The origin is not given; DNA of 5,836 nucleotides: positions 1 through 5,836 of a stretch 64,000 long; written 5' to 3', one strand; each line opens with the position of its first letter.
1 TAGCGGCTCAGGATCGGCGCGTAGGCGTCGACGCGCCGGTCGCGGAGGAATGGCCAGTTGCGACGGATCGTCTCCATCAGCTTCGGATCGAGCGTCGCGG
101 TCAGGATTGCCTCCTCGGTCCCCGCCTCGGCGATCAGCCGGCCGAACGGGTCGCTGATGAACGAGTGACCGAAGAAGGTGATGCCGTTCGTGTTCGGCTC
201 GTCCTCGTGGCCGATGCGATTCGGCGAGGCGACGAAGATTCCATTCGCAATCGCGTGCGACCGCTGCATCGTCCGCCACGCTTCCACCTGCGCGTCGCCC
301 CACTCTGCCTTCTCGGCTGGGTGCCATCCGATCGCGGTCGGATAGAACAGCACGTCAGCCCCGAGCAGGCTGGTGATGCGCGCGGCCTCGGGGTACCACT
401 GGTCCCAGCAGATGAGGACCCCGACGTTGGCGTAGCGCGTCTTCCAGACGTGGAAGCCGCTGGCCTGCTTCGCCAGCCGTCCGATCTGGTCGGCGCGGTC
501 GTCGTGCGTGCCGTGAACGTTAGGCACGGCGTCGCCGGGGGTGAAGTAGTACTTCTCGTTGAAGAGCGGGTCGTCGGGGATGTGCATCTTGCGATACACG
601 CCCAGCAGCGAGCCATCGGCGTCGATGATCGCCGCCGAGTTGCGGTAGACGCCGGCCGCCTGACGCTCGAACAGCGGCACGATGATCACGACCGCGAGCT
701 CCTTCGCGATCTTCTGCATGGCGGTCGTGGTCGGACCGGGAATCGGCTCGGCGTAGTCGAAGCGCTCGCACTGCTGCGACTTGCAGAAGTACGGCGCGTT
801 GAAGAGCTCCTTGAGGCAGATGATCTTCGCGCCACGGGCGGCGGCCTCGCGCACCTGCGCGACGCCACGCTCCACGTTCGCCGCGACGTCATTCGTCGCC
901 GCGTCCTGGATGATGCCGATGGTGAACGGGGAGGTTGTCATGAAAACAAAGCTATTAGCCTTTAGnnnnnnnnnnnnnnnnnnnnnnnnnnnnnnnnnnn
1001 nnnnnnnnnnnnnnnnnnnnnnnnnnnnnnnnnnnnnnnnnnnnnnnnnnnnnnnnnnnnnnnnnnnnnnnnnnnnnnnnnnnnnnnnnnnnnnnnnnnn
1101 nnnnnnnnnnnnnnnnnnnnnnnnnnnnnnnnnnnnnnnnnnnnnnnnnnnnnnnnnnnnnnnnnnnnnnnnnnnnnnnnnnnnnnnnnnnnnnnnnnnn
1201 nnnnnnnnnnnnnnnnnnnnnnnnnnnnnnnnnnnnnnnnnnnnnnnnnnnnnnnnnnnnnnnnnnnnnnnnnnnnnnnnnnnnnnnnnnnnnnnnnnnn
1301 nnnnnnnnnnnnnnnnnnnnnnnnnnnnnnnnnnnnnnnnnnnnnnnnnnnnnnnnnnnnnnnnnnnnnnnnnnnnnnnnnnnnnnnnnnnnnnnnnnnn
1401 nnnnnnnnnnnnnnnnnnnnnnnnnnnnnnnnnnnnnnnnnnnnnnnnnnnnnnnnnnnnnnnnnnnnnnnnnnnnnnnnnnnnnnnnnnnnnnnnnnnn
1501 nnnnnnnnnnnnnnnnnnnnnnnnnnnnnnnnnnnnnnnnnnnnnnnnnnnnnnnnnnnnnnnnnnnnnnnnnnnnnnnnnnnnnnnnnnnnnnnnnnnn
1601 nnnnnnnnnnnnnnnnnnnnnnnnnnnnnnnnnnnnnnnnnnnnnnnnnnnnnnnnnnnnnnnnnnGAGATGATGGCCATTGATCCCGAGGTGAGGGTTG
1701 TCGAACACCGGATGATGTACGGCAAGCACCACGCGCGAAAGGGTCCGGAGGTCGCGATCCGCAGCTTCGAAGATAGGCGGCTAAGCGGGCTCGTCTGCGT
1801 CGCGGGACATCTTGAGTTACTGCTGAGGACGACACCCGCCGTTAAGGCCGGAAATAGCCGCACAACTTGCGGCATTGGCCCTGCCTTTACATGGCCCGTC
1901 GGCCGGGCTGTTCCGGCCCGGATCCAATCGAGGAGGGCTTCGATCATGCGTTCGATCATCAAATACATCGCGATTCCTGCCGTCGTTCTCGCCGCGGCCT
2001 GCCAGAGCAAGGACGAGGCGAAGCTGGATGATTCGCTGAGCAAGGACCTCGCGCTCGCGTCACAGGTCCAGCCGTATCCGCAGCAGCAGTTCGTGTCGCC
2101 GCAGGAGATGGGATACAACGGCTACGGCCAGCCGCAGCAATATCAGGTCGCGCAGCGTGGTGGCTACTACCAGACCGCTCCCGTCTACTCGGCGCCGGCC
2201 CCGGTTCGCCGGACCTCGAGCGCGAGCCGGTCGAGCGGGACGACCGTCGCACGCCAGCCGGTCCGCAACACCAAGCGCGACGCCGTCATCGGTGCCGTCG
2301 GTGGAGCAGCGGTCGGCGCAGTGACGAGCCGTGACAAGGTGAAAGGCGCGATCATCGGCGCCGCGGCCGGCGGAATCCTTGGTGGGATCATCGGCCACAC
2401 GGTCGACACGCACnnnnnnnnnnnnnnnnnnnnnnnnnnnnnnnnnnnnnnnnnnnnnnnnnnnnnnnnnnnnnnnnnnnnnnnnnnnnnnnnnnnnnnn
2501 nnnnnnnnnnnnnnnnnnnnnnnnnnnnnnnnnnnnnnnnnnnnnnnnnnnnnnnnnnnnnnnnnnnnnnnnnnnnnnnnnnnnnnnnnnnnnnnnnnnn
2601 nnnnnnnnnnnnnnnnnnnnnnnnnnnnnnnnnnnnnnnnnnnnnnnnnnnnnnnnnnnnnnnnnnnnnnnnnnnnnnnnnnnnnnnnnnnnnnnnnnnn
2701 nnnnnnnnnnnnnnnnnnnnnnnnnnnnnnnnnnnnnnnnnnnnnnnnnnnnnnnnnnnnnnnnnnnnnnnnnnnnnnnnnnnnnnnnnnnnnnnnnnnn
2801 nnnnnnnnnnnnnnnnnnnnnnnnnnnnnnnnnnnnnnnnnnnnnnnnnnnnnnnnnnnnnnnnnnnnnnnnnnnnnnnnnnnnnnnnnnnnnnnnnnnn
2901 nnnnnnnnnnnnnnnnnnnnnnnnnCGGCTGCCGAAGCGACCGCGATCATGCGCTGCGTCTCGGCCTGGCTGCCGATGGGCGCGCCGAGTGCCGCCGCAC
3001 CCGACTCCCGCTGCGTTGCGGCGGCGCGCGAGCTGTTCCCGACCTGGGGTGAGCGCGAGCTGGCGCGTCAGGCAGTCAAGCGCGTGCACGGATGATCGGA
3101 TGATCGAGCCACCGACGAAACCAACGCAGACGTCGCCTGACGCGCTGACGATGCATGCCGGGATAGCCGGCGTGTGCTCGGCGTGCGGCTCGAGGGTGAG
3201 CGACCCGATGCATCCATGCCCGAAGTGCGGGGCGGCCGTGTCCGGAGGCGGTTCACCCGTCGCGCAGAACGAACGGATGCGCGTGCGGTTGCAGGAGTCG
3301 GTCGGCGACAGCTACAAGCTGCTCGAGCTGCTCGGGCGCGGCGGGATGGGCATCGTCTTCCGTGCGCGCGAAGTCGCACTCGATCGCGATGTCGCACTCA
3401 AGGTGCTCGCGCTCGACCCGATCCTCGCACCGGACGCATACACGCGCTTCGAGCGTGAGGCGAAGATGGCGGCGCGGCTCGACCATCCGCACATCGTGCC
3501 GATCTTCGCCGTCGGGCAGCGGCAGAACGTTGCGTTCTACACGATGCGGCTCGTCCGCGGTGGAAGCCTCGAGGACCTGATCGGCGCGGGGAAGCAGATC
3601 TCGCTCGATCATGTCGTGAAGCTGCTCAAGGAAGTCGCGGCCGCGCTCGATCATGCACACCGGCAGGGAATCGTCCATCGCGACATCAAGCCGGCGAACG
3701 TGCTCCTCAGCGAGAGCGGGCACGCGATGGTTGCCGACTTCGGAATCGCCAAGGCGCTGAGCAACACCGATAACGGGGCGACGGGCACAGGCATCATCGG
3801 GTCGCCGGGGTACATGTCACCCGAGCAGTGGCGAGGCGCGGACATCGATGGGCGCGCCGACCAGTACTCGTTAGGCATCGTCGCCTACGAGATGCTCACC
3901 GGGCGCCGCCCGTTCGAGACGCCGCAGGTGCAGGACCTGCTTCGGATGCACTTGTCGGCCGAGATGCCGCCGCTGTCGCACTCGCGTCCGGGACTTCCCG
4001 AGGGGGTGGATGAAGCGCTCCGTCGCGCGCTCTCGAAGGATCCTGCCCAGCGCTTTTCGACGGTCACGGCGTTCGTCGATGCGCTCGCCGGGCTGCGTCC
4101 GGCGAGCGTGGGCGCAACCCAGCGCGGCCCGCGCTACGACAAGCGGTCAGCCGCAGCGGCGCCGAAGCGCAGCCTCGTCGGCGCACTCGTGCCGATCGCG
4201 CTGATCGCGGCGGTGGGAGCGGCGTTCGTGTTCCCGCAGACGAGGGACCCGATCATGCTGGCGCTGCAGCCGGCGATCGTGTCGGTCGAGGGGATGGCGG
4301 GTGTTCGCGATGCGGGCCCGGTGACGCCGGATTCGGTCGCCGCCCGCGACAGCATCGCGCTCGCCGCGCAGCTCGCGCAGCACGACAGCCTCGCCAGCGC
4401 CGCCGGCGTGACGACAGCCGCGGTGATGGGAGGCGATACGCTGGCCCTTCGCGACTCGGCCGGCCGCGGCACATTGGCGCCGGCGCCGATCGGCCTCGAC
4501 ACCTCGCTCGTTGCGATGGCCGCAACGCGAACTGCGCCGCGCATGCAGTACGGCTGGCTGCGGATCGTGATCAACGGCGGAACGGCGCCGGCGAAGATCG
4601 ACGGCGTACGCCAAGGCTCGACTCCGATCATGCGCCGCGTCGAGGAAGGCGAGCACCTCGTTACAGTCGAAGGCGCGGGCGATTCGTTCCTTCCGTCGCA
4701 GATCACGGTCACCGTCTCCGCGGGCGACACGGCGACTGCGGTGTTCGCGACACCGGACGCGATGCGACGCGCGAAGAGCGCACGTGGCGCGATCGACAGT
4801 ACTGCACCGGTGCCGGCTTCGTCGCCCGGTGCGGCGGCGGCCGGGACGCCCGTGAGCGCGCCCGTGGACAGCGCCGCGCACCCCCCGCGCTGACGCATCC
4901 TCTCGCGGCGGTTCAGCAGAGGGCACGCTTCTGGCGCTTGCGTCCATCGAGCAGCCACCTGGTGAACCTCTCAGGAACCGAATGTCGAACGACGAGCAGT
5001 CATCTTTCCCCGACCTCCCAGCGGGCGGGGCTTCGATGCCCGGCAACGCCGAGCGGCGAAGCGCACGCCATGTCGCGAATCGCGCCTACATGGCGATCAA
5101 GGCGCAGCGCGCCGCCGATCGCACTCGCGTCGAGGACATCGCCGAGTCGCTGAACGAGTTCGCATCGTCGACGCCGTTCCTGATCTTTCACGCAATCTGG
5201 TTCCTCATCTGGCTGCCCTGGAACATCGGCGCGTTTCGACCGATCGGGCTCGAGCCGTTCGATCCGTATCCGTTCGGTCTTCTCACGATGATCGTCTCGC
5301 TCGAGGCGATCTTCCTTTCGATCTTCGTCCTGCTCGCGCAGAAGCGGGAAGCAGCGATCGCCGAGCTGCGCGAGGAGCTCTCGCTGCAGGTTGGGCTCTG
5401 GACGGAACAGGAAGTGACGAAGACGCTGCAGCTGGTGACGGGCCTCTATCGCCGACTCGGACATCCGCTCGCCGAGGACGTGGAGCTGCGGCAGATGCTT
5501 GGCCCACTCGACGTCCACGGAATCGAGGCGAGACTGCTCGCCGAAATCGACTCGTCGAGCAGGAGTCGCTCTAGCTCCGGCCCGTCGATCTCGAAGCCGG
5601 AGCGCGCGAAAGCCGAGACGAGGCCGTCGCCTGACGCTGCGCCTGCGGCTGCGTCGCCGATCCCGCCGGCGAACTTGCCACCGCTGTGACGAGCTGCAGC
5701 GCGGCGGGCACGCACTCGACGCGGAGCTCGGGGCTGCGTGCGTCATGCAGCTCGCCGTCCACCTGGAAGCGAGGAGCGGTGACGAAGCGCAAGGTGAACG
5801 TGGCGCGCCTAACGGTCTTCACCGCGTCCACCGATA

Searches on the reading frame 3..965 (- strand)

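Call 42: search_protein_families(library=pfam, proteins=[window:3-965:-], max_evalue=0.00001)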
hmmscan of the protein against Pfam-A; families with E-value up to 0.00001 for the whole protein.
window:3-965:- (321 aa): 1 family
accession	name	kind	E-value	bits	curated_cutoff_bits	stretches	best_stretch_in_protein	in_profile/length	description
PF00795.27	CN_hydrolase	-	3.8e-54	184.2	23.2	1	17-302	3-256/256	Carbon-nitrogen hydrolase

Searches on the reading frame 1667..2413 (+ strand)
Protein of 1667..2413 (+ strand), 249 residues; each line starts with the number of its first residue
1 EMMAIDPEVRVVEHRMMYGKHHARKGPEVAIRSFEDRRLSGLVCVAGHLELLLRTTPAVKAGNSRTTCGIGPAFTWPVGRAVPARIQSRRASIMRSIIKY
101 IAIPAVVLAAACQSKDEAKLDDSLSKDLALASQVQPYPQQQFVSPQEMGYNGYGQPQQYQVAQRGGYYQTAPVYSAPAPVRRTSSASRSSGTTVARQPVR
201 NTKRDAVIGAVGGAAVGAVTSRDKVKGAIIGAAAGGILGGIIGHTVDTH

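Call 42: search_protein_families(library=pfam, proteins=[window:1667-2413:+], max_evalue=0.00001)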
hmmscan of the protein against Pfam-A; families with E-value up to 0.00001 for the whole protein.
window:1667-2413:+ (249 aa): 3 families
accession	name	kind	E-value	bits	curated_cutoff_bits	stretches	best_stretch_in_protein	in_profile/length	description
PF13441.11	Gly-zipper_YMGG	-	7.3e-10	38.8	28.9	1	201-244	2-44/45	YMGG-like Gly-zipper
PF13488.11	Gly-zipper_Omp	-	1.7e-07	31.5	25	1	206-247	3-43/46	Glycine zipper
PF05433.20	Rick_17kDa_Anti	-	8.8e-06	26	24.2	0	206-243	3-43/43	Glycine zipper 2TM domain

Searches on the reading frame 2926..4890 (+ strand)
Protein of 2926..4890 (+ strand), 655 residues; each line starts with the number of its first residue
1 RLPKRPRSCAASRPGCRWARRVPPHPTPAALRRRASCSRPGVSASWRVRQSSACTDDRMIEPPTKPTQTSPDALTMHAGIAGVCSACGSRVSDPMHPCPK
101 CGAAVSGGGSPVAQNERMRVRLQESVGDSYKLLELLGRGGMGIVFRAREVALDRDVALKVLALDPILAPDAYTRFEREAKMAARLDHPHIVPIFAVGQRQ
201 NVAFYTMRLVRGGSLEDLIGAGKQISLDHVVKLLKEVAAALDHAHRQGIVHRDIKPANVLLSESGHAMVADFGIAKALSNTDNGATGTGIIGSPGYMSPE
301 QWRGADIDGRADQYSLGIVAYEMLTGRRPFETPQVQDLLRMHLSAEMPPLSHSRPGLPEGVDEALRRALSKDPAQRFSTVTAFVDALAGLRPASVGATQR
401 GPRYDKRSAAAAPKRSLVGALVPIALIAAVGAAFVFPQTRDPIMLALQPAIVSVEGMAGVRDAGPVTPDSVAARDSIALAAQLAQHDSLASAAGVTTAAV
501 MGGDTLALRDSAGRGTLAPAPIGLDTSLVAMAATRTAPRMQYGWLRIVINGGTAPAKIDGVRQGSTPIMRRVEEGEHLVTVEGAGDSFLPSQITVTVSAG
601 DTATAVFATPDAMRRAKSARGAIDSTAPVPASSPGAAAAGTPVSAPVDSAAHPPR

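Call 42: search_protein_families(library=pfam, proteins=[window:2926-4890:+], max_evalue=0.00001)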
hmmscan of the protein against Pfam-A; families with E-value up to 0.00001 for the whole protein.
window:2926-4890:+ (655 aa): 3 families
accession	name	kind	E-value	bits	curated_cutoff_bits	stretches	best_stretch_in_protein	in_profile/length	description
PF00069.31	Pkinase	-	6.9e-48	163.8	31.7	1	130-380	1-255/263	Protein kinase domain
PF07714.23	PK_Tyr_Ser-Thr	-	2.3e-33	116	23.1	1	132-378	3-250/258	Protein tyrosine and serine/threonine kinase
PF03109.22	ABC1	-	4.8e-06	26.3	22.9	1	203-281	143-220/244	ABC1 atypical kinase-like domain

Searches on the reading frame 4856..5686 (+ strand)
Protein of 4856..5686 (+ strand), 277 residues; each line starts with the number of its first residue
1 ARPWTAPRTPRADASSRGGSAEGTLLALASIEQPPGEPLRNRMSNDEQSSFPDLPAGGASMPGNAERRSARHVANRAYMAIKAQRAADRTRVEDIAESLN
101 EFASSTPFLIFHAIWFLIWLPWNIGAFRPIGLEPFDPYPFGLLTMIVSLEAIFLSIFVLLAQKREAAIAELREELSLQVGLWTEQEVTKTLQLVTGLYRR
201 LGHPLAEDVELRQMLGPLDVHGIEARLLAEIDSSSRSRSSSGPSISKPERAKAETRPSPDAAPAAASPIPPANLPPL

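Call 42: search_protein_families(library=pfam, proteins=[window:4856-5686:+], max_evalue=0.00001)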
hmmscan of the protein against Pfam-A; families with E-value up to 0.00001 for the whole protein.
window:4856-5686:+ (277 aa): 1 family
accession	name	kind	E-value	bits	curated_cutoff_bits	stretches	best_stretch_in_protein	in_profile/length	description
PF06210.16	DUF1003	-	1.8e-23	83.1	27.4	1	105-204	3-99/103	Protein of unknown function (DUF1003)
